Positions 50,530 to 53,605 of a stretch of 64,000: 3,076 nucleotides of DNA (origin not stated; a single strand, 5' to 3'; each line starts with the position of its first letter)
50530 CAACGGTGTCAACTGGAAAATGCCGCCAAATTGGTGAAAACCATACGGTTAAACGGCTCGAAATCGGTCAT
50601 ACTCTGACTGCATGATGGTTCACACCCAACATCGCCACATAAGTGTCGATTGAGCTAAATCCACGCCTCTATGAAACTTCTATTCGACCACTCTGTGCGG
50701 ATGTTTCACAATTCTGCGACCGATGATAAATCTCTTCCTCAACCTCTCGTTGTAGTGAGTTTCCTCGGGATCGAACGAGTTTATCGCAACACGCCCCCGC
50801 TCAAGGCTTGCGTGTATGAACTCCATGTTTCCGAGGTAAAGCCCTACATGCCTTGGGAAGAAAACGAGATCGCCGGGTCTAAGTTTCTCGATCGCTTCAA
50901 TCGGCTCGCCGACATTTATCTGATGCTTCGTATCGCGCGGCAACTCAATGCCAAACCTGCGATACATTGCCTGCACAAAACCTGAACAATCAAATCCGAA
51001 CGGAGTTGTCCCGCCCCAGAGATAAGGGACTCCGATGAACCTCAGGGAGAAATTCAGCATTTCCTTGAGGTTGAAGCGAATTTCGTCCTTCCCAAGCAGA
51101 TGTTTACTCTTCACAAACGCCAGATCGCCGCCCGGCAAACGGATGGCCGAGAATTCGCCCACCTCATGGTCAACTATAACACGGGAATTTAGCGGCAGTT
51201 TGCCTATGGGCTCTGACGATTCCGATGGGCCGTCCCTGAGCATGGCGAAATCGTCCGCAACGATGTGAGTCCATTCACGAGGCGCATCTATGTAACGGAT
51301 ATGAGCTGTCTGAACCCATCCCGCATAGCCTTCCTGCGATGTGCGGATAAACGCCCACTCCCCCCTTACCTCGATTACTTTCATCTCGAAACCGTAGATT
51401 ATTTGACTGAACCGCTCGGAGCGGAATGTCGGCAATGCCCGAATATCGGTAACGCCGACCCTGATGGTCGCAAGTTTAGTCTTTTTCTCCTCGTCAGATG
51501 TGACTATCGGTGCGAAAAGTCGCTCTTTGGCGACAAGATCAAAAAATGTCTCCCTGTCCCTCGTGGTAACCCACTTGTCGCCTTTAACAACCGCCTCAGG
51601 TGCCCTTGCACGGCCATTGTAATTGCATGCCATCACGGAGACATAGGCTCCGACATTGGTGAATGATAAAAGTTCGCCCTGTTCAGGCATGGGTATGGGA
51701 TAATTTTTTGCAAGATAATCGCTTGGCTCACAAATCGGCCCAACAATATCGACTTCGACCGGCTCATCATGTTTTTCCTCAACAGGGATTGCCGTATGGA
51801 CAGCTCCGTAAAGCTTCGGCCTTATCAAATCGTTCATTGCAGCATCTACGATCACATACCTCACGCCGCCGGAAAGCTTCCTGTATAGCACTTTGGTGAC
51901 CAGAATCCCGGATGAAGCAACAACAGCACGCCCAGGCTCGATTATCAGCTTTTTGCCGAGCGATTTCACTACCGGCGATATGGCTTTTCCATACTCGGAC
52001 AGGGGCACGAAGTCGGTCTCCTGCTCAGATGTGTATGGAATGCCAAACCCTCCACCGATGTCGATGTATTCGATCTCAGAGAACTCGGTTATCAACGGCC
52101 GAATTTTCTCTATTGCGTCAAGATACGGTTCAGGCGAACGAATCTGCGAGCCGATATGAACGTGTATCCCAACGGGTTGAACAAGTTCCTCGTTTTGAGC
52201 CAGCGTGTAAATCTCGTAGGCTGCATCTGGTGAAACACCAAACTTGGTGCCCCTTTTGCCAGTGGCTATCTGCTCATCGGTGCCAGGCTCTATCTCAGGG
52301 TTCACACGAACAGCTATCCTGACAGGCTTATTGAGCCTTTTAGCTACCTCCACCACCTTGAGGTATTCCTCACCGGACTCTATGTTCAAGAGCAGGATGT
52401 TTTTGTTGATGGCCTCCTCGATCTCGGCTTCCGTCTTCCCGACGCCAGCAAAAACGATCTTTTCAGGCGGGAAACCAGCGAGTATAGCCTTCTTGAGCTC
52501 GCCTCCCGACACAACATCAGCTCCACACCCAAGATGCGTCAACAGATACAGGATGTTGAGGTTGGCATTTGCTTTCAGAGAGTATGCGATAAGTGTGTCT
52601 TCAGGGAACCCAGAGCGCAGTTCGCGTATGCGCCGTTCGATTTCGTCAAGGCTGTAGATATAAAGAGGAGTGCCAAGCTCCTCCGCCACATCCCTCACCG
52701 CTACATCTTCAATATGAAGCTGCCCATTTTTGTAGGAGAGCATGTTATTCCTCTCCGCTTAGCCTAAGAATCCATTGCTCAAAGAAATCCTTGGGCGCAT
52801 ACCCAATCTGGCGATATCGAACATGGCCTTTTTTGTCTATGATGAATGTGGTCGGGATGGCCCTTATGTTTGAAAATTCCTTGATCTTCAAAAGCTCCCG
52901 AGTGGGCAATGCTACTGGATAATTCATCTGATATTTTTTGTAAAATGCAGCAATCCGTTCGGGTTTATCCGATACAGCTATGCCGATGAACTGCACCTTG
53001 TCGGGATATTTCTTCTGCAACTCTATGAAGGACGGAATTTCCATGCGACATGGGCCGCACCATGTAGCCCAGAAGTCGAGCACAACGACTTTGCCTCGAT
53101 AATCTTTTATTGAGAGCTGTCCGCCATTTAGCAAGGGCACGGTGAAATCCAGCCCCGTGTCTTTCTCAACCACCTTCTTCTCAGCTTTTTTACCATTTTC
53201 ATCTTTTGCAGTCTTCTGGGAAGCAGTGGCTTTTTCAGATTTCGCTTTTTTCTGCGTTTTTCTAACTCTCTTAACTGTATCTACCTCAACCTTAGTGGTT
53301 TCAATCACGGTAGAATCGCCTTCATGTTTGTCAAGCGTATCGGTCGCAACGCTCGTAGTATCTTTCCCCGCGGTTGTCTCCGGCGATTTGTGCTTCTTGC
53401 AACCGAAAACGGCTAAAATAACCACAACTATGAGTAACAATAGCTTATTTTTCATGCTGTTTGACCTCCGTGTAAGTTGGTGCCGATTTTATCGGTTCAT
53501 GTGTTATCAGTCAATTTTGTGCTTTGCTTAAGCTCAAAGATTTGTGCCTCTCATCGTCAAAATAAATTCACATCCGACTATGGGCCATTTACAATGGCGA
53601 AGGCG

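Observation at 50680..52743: LysA fused to an SH3b-SH3b-NlpC/P60 module: mDAP release and decarboxylation on one polypeptide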

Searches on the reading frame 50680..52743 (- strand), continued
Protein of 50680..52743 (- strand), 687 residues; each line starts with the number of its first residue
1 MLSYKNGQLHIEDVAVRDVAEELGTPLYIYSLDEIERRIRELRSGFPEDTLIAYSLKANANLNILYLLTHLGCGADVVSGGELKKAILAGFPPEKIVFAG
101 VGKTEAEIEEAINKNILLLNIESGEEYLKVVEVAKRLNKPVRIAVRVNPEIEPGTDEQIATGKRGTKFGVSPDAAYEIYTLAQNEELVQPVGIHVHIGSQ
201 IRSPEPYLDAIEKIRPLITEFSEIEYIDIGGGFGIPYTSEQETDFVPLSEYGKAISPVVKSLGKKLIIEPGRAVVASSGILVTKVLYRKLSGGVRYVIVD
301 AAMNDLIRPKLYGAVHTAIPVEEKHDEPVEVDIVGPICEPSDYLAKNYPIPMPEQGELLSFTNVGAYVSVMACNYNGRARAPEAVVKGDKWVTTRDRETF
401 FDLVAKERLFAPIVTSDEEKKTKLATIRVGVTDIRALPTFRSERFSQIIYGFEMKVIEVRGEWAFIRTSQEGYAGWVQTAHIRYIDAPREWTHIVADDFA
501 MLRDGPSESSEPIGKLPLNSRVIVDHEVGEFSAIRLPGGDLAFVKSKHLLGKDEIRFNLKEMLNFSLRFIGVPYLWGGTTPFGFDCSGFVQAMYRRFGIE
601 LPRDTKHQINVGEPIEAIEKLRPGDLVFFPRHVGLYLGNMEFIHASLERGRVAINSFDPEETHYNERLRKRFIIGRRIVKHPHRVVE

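Call 82: fold_search(model_id=the predicted structure, library=pdb)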
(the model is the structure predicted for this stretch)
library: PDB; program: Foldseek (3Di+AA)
matches with E <= 10: 1760; with E <= 0.001: 351
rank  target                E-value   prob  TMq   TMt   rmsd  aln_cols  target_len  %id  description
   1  2p3e_B                5.9e-44  1.00  0.54  0.92   1.9       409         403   42  Crystal structure of AQ1208 from Aquifex aeolicus (released 2007-05-01)
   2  2p3e_A                1.0e-43  1.00  0.53  0.90   2.2       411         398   43  Crystal structure of AQ1208 from Aquifex aeolicus (released 2007-05-01)
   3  2qgh                  2.2e-43  1.00  0.54  0.93   1.9       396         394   40  Crystal structure of diaminopimelate decarboxylase from Helicobacter pylori complexed with L-lysine (released 2008-05-27)
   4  3vab_A                9.5e-43  1.00  0.55  0.89   3.1       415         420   39  Crystal structure of Diaminopimelate decarboxylase from Brucella melitensis bound to PLP (released 2012-01-18)
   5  3c5q                  1.1e-42  1.00  0.54  0.93   1.8       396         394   39  Crystal structure of diaminopimelate decarboxylase (I148L mutant) from Helicobacter pylori complexed with L-lysine (released 2008-05-27)
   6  4xg1_C                1.5e-42  1.00  0.55  0.91   2.2       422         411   40  Psychromonas ingrahamii diaminopimelate decarboxylase with LLP (released 2016-03-09)
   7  4xg1_B                3.1e-42  1.00  0.56  0.90   2.5       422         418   41  Psychromonas ingrahamii diaminopimelate decarboxylase with LLP (released 2016-03-09)
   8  4xg1_D                9.7e-42  1.00  0.53  0.90   2.2       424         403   40  Psychromonas ingrahamii diaminopimelate decarboxylase with LLP (released 2016-03-09)
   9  1tuf_A                5.6e-41  1.00  0.56  0.88   2.6       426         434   37  Crystal structure of Diaminopimelate Decarboxylase from m. jannaschi (released 2004-07-20)
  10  1twi_A                1.9e-40  1.00  0.56  0.88   2.5       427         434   36  Crystal structure of Diaminopimelate Decarboxylase from m. jannaschii in co-complex with L-lysine (released 2004-07-27)
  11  4xg1_A                3.1e-40  1.00  0.53  0.91   2.3       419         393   40  Psychromonas ingrahamii diaminopimelate decarboxylase with LLP (released 2016-03-09)
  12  3n2b_D                7.6e-40  1.00  0.52  0.88   3.3       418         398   38  1.8 Angstrom Resolution Crystal Structure of Diaminopimelate Decarboxylase (lysA) from Vibrio cholerae. (released 2010-06-09)
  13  3n2b_A                1.9e-39  1.00  0.53  0.86   3.5       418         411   39  1.8 Angstrom Resolution Crystal Structure of Diaminopimelate Decarboxylase (lysA) from Vibrio cholerae. (released 2010-06-09)
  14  3n2b_C                4.4e-39  1.00  0.53  0.87   3.6       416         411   38  1.8 Angstrom Resolution Crystal Structure of Diaminopimelate Decarboxylase (lysA) from Vibrio cholerae. (released 2010-06-09)
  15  3n2b_B                1.3e-38  1.00  0.52  0.90   2.9       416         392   38  1.8 Angstrom Resolution Crystal Structure of Diaminopimelate Decarboxylase (lysA) from Vibrio cholerae. (released 2010-06-09)
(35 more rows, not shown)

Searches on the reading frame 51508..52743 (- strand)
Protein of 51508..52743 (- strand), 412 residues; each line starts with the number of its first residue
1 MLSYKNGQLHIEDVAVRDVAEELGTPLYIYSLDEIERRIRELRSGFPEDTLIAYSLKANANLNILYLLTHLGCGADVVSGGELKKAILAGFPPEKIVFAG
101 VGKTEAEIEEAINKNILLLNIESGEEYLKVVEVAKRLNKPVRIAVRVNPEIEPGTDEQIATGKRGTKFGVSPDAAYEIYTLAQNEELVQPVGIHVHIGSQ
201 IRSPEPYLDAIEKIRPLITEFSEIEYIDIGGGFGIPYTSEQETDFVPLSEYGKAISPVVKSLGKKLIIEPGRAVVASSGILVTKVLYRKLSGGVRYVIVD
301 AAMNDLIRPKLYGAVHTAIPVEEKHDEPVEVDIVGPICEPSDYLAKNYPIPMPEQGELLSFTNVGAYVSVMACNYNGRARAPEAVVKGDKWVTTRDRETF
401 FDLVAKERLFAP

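Call 16: search_solved_structures(query=window:51508-52743:-, max_evalue=1e-30, show_alignments=5)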
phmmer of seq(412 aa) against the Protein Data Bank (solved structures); distinct sequences matched with E-value up to 1e-30: 23.
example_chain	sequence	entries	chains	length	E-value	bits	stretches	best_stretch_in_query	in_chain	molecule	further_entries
2p3e_A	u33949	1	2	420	5.4e-103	348.3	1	2-402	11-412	Diaminopimelate decarboxylase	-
4xg1_A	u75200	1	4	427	1.8e-94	320.3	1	5-408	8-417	Diaminopimelate decarboxylase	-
3vab_A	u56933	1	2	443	3.7e-92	312.6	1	3-407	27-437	Diaminopimelate decarboxylase 1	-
3n2b_A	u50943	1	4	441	3.7e-88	299.5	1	5-408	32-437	Diaminopimelate decarboxylase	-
2qgh_A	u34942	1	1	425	2.2e-86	293.6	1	24-404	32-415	Diaminopimelate decarboxylase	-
3c5q_A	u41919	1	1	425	4.1e-86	292.7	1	24-404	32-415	Diaminopimelate decarboxylase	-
1twi_A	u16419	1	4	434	1.3e-76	261.4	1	4-407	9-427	Diaminopimelate decarboxylase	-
1tuf_A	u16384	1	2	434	1.4e-76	261.4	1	4-407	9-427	Diaminopimelate decarboxylase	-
6n2f_A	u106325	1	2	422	2.6e-65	224.2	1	6-402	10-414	Diaminopimelate decarboxylase 2, chloroplastic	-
6n2a_A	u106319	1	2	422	1.1e-64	222.2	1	6-402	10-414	Diaminopimelate decarboxylase 1, chloroplastic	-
2yxx_A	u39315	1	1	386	5.7e-64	219.8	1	16-403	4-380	Diaminopimelate decarboxylase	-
7ru7_A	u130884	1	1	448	6.8e-49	170.2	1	8-406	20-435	L-glutamyl-[BtrI acyl-carrier protein] decarboxylase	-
2j66_A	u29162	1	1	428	1.6e-48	169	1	14-406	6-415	BTRK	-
5x7m_A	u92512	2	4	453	3.1e-45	158.1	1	6-409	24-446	Diaminopimelate decarboxylase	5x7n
1knw_A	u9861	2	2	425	8e-43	150.2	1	20-409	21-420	Diaminopimelate decarboxylase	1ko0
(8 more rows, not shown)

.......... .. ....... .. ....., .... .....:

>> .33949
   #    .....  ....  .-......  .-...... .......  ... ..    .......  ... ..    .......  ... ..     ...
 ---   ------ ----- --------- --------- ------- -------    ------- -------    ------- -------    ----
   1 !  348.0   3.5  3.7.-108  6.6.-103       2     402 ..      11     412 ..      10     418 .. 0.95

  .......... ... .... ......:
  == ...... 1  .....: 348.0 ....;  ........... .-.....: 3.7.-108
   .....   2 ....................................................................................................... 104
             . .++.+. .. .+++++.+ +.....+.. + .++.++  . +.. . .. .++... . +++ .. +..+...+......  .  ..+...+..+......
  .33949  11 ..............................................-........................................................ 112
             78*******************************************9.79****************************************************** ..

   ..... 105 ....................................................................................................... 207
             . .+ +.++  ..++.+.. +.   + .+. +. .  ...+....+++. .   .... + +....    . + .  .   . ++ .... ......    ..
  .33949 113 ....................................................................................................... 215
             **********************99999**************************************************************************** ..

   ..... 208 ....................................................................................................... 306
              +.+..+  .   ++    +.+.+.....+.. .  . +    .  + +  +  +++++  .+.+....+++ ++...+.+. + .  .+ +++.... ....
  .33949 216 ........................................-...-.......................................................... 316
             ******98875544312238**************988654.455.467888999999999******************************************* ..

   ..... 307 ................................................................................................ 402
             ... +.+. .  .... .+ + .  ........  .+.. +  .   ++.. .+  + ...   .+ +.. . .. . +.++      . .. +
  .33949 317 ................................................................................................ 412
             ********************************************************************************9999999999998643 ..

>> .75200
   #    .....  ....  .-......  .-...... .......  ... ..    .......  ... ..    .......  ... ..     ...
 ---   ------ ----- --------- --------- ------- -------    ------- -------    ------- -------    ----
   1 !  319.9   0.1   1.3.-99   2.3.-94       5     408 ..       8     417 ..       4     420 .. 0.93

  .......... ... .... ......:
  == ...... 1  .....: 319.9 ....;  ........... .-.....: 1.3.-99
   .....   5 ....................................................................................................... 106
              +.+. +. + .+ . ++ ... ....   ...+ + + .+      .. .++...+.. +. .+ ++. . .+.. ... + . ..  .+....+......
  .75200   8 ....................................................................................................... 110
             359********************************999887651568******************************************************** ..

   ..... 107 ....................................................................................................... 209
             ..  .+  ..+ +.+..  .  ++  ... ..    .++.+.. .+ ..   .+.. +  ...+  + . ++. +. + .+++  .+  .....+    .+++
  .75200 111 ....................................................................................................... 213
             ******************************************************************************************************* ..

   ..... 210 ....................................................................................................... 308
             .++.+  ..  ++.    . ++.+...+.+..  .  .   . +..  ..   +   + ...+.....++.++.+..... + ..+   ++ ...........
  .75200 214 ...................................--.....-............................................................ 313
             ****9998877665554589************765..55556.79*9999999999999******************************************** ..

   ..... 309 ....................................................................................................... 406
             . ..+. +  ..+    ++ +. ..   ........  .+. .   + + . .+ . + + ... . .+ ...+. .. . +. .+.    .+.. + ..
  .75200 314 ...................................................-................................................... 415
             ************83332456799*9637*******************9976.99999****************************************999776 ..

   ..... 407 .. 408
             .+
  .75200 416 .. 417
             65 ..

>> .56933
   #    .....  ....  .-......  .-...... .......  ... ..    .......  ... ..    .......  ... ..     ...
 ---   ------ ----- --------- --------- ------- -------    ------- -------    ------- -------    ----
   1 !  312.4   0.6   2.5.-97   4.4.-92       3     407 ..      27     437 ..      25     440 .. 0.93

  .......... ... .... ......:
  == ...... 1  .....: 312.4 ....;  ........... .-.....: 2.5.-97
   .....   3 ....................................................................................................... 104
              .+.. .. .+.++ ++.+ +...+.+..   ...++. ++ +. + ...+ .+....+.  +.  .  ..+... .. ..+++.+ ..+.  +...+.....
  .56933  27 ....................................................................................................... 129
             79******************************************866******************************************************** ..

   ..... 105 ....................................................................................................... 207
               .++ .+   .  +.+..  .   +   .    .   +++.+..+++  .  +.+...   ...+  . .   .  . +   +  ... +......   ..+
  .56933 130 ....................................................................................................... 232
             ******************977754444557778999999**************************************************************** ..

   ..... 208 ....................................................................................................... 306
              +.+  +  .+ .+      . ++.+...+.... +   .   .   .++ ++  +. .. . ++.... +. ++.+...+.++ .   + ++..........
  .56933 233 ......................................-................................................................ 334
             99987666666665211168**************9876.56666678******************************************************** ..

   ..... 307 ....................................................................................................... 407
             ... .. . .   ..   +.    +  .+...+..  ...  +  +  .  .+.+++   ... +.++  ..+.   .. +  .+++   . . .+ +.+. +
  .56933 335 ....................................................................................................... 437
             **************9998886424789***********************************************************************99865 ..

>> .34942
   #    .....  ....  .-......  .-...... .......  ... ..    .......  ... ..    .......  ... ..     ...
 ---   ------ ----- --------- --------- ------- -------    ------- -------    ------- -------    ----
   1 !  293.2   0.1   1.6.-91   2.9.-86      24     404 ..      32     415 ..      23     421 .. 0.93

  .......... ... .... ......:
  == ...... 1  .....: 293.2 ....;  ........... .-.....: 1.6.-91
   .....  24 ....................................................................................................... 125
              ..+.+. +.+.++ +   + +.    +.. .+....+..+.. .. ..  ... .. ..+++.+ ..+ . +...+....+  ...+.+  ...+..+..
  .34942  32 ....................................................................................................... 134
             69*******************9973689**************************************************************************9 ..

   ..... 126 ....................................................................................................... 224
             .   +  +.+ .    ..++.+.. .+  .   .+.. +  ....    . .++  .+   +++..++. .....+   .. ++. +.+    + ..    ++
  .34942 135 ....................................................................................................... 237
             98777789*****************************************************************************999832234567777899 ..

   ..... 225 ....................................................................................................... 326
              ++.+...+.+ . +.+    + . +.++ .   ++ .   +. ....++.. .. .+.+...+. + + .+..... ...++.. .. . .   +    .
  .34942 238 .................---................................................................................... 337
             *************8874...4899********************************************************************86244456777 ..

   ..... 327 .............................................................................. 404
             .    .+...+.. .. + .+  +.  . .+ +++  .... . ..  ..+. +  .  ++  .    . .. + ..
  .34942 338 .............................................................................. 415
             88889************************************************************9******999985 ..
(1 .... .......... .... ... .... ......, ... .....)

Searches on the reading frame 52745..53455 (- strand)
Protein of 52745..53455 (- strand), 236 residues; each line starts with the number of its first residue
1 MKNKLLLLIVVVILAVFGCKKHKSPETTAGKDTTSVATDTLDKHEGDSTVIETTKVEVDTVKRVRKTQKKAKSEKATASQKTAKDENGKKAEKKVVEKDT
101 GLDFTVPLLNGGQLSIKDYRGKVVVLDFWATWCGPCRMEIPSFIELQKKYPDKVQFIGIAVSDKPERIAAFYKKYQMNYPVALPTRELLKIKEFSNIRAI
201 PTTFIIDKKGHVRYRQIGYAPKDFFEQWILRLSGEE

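Call 30: search_protein_families(library=pfam, proteins=[window:52745-53455:-], max_evalue=0.001)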
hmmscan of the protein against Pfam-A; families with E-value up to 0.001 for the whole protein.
window:52745-53455:- (236 aa): 5 families
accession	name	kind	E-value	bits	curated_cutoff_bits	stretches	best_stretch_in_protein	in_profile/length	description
PF00578.27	AhpC-TSA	-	5.4e-24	85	26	1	102-214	6-123/124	AhpC/TSA family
PF08534.16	Redoxin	-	2.8e-20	73.1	26.6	1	102-222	7-138/148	Redoxin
PF13905.12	Thioredoxin_8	-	1.5e-13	51.3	27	1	121-212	1-94/94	Thioredoxin-like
PF00085.26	Thioredoxin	-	4.7e-12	46.3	23.5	1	121-167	18-64/103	Thioredoxin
PF13098.12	Thioredoxin_2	-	7.2e-09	36.4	27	1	121-229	5-104/104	Thioredoxin-like domain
